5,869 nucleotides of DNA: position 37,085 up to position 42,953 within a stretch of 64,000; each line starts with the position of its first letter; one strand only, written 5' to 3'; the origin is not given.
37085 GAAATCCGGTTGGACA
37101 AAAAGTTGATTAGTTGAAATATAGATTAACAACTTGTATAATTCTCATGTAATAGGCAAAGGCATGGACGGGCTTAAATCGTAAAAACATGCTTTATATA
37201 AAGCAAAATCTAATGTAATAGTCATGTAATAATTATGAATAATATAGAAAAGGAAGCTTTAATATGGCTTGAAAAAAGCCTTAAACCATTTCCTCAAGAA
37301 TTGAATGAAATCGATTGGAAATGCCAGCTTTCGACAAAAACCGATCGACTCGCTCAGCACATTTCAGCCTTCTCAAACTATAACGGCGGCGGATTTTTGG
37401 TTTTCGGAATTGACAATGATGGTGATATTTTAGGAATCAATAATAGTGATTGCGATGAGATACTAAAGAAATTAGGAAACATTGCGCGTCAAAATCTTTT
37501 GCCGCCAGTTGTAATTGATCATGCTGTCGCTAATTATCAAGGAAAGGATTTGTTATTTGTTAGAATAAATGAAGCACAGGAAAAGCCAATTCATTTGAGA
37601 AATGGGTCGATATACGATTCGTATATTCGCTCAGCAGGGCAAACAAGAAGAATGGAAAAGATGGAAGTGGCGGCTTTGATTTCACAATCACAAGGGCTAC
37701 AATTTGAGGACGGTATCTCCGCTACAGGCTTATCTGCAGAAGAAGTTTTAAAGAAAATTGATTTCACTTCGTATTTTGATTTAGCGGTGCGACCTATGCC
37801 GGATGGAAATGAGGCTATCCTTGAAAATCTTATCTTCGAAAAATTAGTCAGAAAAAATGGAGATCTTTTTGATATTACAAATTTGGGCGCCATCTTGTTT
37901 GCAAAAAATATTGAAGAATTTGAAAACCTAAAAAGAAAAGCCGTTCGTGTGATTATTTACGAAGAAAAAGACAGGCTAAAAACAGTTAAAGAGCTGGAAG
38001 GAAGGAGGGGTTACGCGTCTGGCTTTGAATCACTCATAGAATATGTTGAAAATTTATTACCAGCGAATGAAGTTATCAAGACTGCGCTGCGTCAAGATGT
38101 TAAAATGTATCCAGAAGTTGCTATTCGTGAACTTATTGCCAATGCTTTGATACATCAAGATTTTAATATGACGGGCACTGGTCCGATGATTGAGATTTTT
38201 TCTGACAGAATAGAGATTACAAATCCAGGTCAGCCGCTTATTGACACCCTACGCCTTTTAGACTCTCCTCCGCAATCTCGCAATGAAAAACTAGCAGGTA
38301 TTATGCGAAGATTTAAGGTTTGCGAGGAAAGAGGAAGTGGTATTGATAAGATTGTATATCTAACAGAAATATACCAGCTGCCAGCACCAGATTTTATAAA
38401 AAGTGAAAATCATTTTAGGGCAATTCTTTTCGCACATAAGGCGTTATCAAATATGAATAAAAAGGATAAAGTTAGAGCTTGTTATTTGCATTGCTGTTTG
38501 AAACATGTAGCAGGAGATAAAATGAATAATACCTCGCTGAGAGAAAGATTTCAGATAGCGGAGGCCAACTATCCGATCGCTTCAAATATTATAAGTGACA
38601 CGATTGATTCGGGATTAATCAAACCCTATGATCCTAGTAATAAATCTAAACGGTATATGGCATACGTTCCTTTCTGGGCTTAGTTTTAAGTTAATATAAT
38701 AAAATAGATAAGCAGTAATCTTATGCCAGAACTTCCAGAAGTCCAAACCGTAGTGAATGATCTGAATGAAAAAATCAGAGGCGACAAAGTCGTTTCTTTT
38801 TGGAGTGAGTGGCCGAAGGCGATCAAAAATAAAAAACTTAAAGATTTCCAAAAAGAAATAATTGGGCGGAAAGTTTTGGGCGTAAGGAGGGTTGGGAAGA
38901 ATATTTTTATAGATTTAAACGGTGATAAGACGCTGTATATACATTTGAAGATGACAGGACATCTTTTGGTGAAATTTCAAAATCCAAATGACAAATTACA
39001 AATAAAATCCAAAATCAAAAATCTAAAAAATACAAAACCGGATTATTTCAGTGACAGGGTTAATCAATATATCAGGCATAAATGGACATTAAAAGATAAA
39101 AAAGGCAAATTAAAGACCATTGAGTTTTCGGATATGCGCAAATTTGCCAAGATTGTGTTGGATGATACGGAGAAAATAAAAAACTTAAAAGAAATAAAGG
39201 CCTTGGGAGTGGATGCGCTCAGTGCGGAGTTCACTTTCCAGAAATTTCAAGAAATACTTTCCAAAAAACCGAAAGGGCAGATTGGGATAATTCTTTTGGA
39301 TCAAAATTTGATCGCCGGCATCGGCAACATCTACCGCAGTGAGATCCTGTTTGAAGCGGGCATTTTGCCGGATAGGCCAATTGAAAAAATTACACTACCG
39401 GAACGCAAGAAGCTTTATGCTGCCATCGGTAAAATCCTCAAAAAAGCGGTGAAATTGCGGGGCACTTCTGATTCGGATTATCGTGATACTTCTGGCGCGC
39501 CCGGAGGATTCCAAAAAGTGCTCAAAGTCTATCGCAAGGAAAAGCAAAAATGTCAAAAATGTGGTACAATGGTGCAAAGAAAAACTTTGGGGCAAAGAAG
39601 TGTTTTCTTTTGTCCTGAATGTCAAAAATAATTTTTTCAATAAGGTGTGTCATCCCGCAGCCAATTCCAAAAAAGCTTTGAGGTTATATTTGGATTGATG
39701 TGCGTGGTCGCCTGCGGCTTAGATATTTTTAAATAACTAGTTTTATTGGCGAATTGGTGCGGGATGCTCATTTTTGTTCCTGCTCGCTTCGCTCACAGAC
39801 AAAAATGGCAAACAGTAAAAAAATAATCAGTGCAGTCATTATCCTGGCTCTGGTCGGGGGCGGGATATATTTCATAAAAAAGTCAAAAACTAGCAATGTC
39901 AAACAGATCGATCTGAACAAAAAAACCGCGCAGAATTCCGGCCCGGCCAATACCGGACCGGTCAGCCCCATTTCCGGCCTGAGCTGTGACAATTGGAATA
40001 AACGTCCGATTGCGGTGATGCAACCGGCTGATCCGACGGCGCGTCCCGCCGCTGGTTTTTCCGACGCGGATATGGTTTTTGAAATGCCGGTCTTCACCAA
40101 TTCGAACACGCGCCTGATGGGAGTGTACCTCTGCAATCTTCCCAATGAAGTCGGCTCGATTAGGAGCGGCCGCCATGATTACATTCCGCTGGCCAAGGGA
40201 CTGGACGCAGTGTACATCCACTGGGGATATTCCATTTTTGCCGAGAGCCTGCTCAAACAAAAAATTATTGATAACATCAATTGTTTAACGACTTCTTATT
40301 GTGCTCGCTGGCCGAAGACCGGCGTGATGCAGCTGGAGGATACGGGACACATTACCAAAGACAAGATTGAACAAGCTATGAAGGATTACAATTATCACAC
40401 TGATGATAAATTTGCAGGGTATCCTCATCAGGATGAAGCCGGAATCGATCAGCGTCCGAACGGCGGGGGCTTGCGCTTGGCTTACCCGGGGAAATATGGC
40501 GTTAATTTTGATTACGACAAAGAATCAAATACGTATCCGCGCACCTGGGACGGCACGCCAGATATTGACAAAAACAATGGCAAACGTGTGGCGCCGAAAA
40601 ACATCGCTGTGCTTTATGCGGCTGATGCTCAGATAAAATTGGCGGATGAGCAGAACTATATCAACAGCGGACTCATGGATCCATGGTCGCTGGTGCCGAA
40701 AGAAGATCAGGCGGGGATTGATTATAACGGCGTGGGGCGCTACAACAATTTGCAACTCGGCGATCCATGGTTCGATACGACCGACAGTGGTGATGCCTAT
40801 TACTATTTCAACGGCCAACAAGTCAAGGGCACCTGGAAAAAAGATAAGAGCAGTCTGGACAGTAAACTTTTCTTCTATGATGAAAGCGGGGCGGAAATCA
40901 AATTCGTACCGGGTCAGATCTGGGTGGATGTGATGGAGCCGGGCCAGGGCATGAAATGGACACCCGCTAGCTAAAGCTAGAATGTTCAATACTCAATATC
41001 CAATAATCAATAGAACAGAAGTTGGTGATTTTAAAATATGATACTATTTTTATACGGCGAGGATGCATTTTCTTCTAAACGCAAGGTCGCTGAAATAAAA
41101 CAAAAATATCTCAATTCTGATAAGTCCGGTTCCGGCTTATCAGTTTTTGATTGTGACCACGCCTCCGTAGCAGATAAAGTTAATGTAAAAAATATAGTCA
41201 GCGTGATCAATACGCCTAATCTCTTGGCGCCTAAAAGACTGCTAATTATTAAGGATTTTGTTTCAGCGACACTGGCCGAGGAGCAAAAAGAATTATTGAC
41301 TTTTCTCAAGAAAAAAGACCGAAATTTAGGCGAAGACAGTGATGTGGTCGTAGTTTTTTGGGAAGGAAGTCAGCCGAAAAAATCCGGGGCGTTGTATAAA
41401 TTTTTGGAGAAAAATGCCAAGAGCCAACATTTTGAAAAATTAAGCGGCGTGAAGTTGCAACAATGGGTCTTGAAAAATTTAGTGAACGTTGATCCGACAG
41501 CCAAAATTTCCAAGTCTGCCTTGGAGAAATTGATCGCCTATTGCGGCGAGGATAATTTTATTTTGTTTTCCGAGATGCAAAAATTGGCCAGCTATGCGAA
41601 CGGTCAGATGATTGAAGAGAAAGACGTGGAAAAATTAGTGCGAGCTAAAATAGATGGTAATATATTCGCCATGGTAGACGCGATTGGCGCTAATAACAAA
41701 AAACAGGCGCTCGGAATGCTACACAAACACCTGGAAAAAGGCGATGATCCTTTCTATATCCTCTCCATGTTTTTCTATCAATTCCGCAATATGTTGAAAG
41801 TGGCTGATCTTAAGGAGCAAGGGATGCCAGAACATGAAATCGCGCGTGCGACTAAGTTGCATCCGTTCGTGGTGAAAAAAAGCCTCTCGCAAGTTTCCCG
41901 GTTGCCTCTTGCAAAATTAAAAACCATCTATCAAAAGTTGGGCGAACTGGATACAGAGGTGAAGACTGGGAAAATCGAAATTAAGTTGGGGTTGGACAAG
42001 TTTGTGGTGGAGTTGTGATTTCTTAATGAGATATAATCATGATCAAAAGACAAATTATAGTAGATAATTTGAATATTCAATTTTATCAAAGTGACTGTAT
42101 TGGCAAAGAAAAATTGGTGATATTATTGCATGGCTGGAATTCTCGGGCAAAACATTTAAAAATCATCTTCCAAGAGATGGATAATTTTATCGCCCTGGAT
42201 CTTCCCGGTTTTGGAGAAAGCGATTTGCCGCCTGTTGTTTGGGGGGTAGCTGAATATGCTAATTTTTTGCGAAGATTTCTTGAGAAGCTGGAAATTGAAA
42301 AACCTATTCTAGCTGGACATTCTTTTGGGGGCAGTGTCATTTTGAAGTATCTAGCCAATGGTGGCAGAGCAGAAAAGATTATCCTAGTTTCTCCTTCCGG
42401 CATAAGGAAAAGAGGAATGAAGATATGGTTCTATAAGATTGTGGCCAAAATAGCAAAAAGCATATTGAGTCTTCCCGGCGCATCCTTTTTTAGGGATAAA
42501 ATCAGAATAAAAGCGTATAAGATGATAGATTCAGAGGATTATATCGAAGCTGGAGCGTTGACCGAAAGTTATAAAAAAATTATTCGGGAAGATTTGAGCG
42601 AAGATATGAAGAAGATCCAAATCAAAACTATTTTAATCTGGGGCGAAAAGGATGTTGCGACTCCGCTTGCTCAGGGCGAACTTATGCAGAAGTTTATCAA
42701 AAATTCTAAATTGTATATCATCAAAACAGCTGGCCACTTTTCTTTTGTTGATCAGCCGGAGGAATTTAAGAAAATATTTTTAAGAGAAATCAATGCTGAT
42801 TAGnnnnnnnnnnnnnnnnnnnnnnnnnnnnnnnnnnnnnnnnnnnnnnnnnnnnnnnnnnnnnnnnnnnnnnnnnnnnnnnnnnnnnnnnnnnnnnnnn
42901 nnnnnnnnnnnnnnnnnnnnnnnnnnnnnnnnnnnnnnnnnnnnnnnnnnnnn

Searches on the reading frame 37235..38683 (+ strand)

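Call 15: search_protein_families(library=pfam, proteins=[window:37235-38683:+], max_evalue=0.001)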
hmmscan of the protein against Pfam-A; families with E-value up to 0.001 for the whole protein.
window:37235-38683:+ (482 aa): 2 families
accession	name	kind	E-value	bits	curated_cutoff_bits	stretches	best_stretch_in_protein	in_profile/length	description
PF13749.12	HATPase_c_4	-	8.2e-25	87.1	26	1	314-398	1-89/89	Putative ATP-dependent DNA helicase recG C-terminal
PF04326.19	SLFN_AlbA_2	-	2.9e-18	66.9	25.3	1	23-141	2-118/118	Schlafen, AlbA_2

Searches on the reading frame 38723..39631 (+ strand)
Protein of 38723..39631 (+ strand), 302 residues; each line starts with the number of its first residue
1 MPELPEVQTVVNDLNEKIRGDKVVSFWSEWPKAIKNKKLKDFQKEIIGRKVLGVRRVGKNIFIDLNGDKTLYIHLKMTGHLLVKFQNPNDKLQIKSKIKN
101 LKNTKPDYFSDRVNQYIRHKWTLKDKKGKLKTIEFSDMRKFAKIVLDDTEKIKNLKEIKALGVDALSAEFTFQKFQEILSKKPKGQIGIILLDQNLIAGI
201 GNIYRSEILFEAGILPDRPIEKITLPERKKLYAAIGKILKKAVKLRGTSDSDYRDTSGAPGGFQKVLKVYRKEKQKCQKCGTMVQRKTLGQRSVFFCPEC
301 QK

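Call 15: search_protein_families(library=pfam, proteins=[window:38723-39631:+], max_evalue=0.001)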
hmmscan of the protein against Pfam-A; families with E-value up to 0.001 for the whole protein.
window:38723-39631:+ (302 aa): 4 families
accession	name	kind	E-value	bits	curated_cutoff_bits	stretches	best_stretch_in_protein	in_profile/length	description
PF01149.29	Fapy_DNA_glyco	-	7.9e-24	85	25.5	1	1-143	1-116/117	Formamidopyrimidine-DNA glycosylase N-terminal domain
PF06831.19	H2TH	-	8.4e-22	77.4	34.7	1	161-249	1-88/93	Formamidopyrimidine-DNA glycosylase H2TH domain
PF06827.20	zf-FPG_IleRS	-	1.5e-06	28.4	21.3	1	275-302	2-29/30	Zinc finger found in FPG and IleRS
PF05833.16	NFACT_N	-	0.00031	20.1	31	1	172-249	176-250/456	NFACT N-terminal and middle domains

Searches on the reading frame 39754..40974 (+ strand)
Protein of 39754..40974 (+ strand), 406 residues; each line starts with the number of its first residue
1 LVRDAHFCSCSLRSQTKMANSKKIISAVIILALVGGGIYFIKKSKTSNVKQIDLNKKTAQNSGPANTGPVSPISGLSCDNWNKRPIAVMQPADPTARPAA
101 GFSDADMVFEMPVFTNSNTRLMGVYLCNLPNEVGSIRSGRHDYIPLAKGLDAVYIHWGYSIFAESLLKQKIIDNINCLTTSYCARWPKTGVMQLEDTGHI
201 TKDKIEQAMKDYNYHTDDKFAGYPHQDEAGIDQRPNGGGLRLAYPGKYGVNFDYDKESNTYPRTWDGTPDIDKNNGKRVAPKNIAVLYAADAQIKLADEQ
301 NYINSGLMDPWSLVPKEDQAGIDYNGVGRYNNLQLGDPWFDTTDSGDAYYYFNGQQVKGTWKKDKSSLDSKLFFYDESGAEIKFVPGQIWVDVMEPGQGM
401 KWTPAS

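Call 15: search_protein_families(library=pfam, proteins=[window:39754-40974:+], max_evalue=0.001)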
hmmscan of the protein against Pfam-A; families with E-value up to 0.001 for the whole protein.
window:39754-40974:+ (406 aa): 2 families
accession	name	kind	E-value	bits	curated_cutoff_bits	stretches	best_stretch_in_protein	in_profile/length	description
PF11258.13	DUF3048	-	8.4e-28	97.8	25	1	81-214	12-147/148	Protein of unknown function (DUF3048) N-terminal domain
PF17479.7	DUF3048_C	-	2.5e-21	76.6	25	2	337-391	62-114/114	Protein of unknown function (DUF3048) C-terminal domain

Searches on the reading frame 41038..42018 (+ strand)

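Call 15: search_protein_families(library=pfam, proteins=[window:41038-42018:+], max_evalue=0.001)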
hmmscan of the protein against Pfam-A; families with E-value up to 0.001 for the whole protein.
window:41038-42018:+ (326 aa): 2 families
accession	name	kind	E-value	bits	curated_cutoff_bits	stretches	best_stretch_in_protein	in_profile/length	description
PF21694.2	DNA_pol3_delta_C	-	2e-32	112.2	27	1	207-325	2-120/121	DNA polymerase III delta subunit, C-terminal domain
PF06144.19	DNA_pol3_delta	-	8.2e-06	26.3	21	1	4-128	2-119/124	DNA polymerase III, delta subunit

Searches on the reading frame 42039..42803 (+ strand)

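Call 15: search_protein_families(library=pfam, proteins=[window:42039-42803:+], max_evalue=0.001)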
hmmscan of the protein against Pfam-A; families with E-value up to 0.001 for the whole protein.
window:42039-42803:+ (254 aa): 5 families
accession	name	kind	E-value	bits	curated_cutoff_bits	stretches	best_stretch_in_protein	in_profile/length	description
PF00561.26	Abhydrolase_1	-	6.5e-20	72.3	25.8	2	26-119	2-102/245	alpha/beta hydrolase fold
PF12697.13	Abhydrolase_6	-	5.9e-19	70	26.3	1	27-243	1-214/217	Alpha/beta hydrolase family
PF12146.15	Hydrolase_4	-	8.6e-12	45.3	27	1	24-235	4-234/239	Serine aminopeptidase, S33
PF06342.18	DUF1057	-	2.7e-05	23.8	21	1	27-206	38-224/297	Alpha/beta hydrolase of unknown function (DUF1057)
PF12695.13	Abhydrolase_5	-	0.00037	20.7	27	0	85-117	55-87/164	Alpha/beta hydrolase family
